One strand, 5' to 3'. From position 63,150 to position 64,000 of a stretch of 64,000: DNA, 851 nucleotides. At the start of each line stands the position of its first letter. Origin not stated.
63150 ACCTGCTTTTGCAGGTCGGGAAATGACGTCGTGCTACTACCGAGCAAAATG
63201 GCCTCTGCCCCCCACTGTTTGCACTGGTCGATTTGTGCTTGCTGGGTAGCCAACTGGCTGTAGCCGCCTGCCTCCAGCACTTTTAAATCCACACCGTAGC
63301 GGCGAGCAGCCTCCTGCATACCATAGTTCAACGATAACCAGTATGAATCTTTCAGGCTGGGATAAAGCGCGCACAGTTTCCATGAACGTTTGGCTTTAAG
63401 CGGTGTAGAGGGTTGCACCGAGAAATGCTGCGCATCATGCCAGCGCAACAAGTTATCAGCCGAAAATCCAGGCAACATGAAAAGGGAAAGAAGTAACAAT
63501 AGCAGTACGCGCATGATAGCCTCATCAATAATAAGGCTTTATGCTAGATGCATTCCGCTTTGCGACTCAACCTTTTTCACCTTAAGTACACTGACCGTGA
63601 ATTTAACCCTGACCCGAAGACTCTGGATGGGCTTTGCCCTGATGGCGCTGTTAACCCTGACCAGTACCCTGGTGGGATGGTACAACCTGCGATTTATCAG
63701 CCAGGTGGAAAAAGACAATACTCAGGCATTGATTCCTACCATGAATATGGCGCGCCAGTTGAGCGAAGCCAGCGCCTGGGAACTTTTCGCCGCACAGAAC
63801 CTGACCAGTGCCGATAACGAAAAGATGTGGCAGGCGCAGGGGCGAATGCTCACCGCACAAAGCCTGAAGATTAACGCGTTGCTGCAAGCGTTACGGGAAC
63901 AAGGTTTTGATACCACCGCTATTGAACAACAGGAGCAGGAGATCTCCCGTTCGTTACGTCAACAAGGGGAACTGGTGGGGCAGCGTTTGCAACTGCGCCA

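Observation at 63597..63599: torS probably starts at GTG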

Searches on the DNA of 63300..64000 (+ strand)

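Call 3: search_dna_similar(query=window:63400-64000:+, collection=ecoli_genomes, mode=near, max_rows=20, rows=spread)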
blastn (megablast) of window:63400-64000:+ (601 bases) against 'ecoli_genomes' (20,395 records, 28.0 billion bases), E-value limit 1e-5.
Records with a match: 5417; places in all: 5615; records where one place covers at least 80% of the query: 5214.
Genomes with a match: 5416 of 5426; with a place that covers at least 80% of the query: 5214. Places per genome that has any: lowest 1, median 1, highest 2. On chromosomes: 5609 places; on plasmids: 6.
Best place of each record, by identity: >=99% 13; 95-99% 5401; 90-95% 3.
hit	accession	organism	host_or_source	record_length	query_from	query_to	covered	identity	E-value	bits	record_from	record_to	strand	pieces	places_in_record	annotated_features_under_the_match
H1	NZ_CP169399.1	Escherichia coli strain MFDS1022581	Animal source foods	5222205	1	601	100%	100.0%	0e+0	1110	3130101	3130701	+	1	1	torS: TMAO reductase system sensor histidine kinase/response regulator TorS | torT: TMAO reductase system periplasmic protein TorT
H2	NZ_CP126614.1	Escherichia coli strain Ec1115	Lollo Rosso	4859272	1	601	100%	97.7%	0e+0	1033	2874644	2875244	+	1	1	torS: TMAO reductase system sensor histidine kinase/response regulator TorS | torT: TMAO reductase system periplasmic protein TorT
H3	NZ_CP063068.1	Escherichia coli strain I2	missing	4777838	1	601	100%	97.7%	0e+0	1033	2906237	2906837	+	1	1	torS: TMAO reductase system sensor histidine kinase/response regulator TorS | torT: TMAO reductase system periplasmic protein TorT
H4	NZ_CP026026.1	Escherichia coli strain CAR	Essential oils isolation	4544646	1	601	100%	97.5%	0e+0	1027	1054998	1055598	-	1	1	torS: TMAO reductase system sensor histidine kinase/response regulator TorS | torT: TMAO reductase system periplasmic protein TorT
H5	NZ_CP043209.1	Escherichia coli O16:H48 strain PG20180052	mouse gut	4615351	1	601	100%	97.5%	0e+0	1027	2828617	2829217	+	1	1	torS: TMAO reductase system sensor histidine kinase/response regulator TorS | torT: TMAO reductase system periplasmic protein TorT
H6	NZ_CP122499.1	Escherichia coli strain W409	chicken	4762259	1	601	100%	97.5%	0e+0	1027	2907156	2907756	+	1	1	torS: TMAO reductase system sensor histidine kinase/response regulator TorS | torT: TMAO reductase system periplasmic protein TorT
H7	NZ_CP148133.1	Escherichia coli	missing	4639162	1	601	100%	97.5%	0e+0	1027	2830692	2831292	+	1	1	torS: TMAO reductase system sensor histidine kinase/response regulator TorS | torT: TMAO reductase system periplasmic protein TorT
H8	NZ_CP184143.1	Escherichia coli strain F11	Homo sapiens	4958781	1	601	100%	97.5%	0e+0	1027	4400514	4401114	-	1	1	torS: TMAO reductase system sensor histidine kinase/response regulator TorS | torT: TMAO reductase system periplasmic protein TorT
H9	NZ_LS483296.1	Escherichia coli strain NCTC9966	missing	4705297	1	601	100%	97.5%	0e+0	1027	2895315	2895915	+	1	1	torS: TMAO reductase system sensor histidine kinase/response regulator TorS | torT: TMAO reductase system periplasmic protein TorT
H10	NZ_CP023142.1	Escherichia coli strain CFSAN061770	missing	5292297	1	601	100%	97.0%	0e+0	1011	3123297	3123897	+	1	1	torS: TMAO reductase system sensor histidine kinase/response regulator TorS | torT: TMAO reductase system periplasmic protein TorT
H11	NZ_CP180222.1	Escherichia coli strain Q65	sputum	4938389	1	601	100%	97.0%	0e+0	1011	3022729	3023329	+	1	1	torS: TMAO reductase system sensor histidine kinase/response regulator TorS | torT: TMAO reductase system periplasmic protein TorT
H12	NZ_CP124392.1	Escherichia coli strain AVS0968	wastewater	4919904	1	601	100%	96.8%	0e+0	1005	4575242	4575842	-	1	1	torS: TMAO reductase system sensor histidine kinase/response regulator TorS | torT: TMAO reductase system periplasmic protein TorT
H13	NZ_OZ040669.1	Escherichia coli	-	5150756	1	601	100%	96.8%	0e+0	1005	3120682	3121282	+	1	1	torS: TMAO reductase system sensor histidine kinase/response regulator TorS | torT: TMAO reductase system periplasmic protein TorT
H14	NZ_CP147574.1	Escherichia coli strain GN03590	Homo sapiens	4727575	1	601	100%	96.7%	0e+0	1000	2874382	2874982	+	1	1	torS: TMAO reductase system sensor histidine kinase/response regulator TorS | torT: TMAO reductase system periplasmic protein TorT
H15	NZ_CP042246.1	Escherichia coli strain PU-1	Swine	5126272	1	601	100%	96.5%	0e+0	994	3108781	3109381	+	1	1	torS: TMAO reductase system sensor histidine kinase/response regulator TorS | torT: TMAO reductase system periplasmic protein TorT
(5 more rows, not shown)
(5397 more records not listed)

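Call 6: get_annotated_region(hit=H1, flank=3000)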
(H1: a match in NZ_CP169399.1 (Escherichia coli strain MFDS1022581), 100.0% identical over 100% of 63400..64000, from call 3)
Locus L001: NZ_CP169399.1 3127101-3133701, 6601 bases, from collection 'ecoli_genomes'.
description: Escherichia coli strain MFDS1022581 chromosome, complete genome
organism: Escherichia coli strain MFDS1022581 (NCBI taxid 562)
replicon: chromosome; assembly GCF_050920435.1
host: -; source: Animal source foods; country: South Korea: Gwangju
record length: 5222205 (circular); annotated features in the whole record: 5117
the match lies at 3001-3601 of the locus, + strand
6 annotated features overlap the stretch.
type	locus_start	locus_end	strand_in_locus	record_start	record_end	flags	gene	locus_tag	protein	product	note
CDS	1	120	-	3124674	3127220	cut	torA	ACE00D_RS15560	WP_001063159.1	trimethylamine-N-oxide reductase TorA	-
CDS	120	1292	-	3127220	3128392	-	torC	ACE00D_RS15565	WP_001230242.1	pentaheme c-type cytochrome TorC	-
CDS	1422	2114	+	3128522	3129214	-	torR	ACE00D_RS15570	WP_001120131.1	two-component system response regulator TorR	-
CDS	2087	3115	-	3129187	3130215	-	torT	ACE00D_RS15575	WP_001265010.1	TMAO reductase system periplasmic protein TorT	-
CDS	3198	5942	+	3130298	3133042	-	torS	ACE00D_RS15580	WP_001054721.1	TMAO reductase system sensor histidine kinase/response regulator TorS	-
CDS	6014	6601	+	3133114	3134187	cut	yccM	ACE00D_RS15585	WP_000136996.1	4Fe-4S binding protein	-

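Call 7: get_annotated_region(hit=H5, flank=3000)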
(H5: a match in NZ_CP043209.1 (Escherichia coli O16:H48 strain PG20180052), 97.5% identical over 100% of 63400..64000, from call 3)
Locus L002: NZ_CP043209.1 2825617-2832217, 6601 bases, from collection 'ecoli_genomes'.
description: Escherichia coli O16:H48 strain PG20180052 chromosome, complete genome
organism: Escherichia coli O16:H48 strain PG20180052 (NCBI taxid 2605619)
replicon: chromosome; assembly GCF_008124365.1
host: -; source: mouse gut; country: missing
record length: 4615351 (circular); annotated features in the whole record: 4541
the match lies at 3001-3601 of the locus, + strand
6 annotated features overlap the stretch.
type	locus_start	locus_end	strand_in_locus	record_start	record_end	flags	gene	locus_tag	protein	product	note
CDS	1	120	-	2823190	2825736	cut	torA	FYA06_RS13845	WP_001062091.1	trimethylamine-N-oxide reductase TorA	-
CDS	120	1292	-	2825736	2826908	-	torC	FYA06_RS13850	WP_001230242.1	pentaheme c-type cytochrome TorC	-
CDS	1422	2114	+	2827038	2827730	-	torR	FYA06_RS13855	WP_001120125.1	two-component system response regulator TorR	-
CDS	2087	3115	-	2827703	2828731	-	torT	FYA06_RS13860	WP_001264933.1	TMAO reductase system periplasmic protein TorT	-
CDS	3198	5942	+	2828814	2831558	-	torS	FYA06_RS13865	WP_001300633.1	TMAO reductase system sensor histidine kinase/response regulator TorS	-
CDS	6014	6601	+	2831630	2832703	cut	yccM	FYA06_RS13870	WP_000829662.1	4Fe-4S binding protein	-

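Call 18: search_dna_similar(query=window:63556-63587:+, collection=ecoli_genomes, mode=near, max_rows=3, max_evalue=10)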
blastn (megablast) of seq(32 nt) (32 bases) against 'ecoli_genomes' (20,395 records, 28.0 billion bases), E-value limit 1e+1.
Records with a match: 1592; places in all: 1594; records where one place covers at least 80% of the query: 1592.
Genomes with a match: 1592 of 5426; with a place that covers at least 80% of the query: 1592. Places per genome that has any: lowest 1, median 1, highest 2. On chromosomes: 1593 places; on plasmids: 1.
Best place of each record, by identity: >=99% 1592.
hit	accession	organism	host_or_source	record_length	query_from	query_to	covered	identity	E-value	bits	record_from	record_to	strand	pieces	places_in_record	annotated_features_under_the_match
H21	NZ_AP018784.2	Escherichia coli strain SK1144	-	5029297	1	32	100%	100.0%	1e-7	60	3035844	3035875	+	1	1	none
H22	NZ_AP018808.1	Escherichia coli strain E2865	Bos taurus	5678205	1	32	100%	100.0%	1e-7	60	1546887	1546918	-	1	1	none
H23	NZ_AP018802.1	Escherichia coli strain E2863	Bos taurus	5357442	1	32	100%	100.0%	1e-7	60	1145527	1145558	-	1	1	none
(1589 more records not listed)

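Call 35: search_dna_similar(query=window:63594-63635:+, collection=ecoli_genomes, mode=near, max_rows=40, rows=spread, max_evalue=10)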
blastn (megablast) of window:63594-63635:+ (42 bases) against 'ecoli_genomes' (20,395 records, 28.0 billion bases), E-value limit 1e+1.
Records with a match: 5403; places in all: 5407; records where one place covers at least 80% of the query: 5403.
Genomes with a match: 5403 of 5426; with a place that covers at least 80% of the query: 5403. Places per genome that has any: lowest 1, median 1, highest 2. On chromosomes: 5402 places; on plasmids: 5.
Best place of each record, by identity: >=99% 5391; 95-99% 12.
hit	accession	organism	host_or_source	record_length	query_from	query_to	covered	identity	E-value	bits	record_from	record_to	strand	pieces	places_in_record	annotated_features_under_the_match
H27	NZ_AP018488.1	Escherichia coli O157:H7 strain PV15-279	Homo sapiens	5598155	1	42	100%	100.0%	8e-13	79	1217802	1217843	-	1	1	torS: TMAO reductase system sensor histidine kinase/response regulator TorS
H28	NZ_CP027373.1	Escherichia coli strain 05-3629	Homo sapiens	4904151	1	42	100%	100.0%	8e-13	79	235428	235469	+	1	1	torS: TMAO reductase system sensor histidine kinase/response regulator TorS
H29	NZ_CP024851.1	Escherichia coli strain AR_0006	missing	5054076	1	42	100%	100.0%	8e-13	79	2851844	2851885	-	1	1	torS: TMAO reductase system sensor histidine kinase/response regulator TorS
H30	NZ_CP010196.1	Escherichia coli strain M9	mouse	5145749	1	42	100%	100.0%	8e-13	79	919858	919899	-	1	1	torS: TMAO reductase system sensor histidine kinase/response regulator TorS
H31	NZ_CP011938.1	Escherichia coli strain C43(DE3)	missing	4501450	1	42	100%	100.0%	8e-13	79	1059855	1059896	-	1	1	torS: TMAO reductase system sensor histidine kinase/response regulator TorS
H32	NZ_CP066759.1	Escherichia coli O157:H7 strain ECP19-198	missing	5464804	1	42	100%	100.0%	8e-13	79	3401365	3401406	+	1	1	torS: TMAO reductase system sensor histidine kinase/response regulator TorS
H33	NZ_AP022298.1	Escherichia coli strain BEC1-S17-ESBL-09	-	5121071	1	42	100%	100.0%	8e-13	79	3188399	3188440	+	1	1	torS: TMAO reductase system sensor histidine kinase/response regulator TorS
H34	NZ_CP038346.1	Escherichia coli O157:H7 strain G5295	missing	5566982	1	42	100%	100.0%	8e-13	79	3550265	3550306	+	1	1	torS: TMAO reductase system sensor histidine kinase/response regulator TorS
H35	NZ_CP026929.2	Escherichia coli strain CFS3246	Bos taurus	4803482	1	42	100%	100.0%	8e-13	79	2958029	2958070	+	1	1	torS: TMAO reductase system sensor histidine kinase/response regulator TorS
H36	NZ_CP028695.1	Escherichia coli strain 107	cattle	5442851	1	42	100%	100.0%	8e-13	79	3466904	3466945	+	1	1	torS: TMAO reductase system sensor histidine kinase/response regulator TorS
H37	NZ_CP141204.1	Escherichia coli strain WGS1363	Homo sapiens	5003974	1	42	100%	100.0%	8e-13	79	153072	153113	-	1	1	torS: TMAO reductase system sensor histidine kinase/response regulator TorS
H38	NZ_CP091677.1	Escherichia coli strain KFu022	river water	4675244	1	42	100%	100.0%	8e-13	79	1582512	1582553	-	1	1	torS: TMAO reductase system sensor histidine kinase/response regulator TorS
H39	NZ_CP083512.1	Escherichia coli strain elppa4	Homo sapiens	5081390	1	42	100%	100.0%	8e-13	79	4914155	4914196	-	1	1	torS: TMAO reductase system sensor histidine kinase/response regulator TorS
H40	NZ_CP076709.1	Escherichia coli O158:H23 strain CFIAFB20140388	missing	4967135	1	42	100%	100.0%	8e-13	79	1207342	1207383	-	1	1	torS: TMAO reductase system sensor histidine kinase/response regulator TorS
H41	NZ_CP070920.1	Escherichia coli strain 40EC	Homo sapiens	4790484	1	42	100%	100.0%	8e-13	79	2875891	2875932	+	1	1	torS: TMAO reductase system sensor histidine kinase/response regulator TorS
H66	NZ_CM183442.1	Escherichia coli strain BHUCD01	Homo sapiens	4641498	1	42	100%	97.6%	4e-11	73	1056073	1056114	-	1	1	torS: TMAO reductase system sensor histidine kinase/response regulator TorS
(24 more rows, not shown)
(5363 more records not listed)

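Call 38: get_annotated_region(hit=H66, flank=60)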
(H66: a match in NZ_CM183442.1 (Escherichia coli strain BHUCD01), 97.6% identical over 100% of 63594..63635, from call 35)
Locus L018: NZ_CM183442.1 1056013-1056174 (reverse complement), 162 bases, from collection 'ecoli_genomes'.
description: Escherichia coli strain BHUCD01 chromosome, whole genome shotgun sequence
organism: Escherichia coli strain BHUCD01 (NCBI taxid 562)
replicon: chromosome; assembly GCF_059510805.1
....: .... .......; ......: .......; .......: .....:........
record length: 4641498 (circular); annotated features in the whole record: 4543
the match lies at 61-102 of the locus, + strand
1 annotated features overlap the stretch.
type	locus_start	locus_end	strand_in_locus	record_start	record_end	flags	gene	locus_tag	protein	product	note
CDS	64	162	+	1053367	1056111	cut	torS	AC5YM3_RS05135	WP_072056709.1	TMAO reductase system sensor histidine kinase/response regulator TorS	-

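Call 44: search_dna_similar(query=L003:1500-1985:+, collection=phages, mode=near, max_rows=6)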
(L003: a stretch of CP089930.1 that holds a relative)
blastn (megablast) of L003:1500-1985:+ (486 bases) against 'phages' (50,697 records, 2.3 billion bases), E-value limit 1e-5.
Records with a match: 15; places in all: 15; records where one place covers at least 80% of the query: 15.
Best place of each record, by identity: 95-99% 14; 90-95% 1.
By first word of the organism name: Stx1a-converting 6; Escherichia 6; Enterobacteria 3.
By host as written in the record: - 9; Escherichia coli 2; Escherichia coli str. K-12 substr. MG1655 2; Escherichia coli O26:H - strain H19 1; Escherichia sp. 1.
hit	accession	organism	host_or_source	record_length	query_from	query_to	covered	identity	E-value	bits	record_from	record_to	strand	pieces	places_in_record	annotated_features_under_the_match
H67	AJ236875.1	Enterobacteria phage H19J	Escherichia coli O26:H - strain H19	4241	1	486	100%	99.0%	0e+0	870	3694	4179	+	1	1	int: integrase-like protein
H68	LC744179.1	Stx1a-converting phage Stx1a_11KH263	-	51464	1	486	100%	99.0%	0e+0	870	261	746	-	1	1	duplication due to insertion of Stx1a_11KH263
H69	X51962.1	Escherichia phage HK022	-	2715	1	486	100%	98.6%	0e+0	859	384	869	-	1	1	unnamed protein product; int gene product (AA 1-357) | attP site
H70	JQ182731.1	Enterobacteria phage mEp235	Escherichia coli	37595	1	486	100%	98.6%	0e+0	859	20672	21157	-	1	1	integrase | prophage attachment site (type HK022); similar to attP of ...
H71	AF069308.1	Escherichia phage HK022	Escherichia sp.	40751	1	486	100%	98.6%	0e+0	859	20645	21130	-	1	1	integrase | attP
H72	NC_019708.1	Enterobacteria phage mEp235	Escherichia coli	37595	1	486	100%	98.6%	0e+0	859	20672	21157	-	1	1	integrase | prophage attachment site (type HK022); similar to attP of ...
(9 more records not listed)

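Call 45: search_rna_families(source=window, start=63300, end=64000, threshold=evalue, max_evalue=1)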
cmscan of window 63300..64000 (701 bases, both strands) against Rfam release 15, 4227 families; matches with E-value up to 1: 0.
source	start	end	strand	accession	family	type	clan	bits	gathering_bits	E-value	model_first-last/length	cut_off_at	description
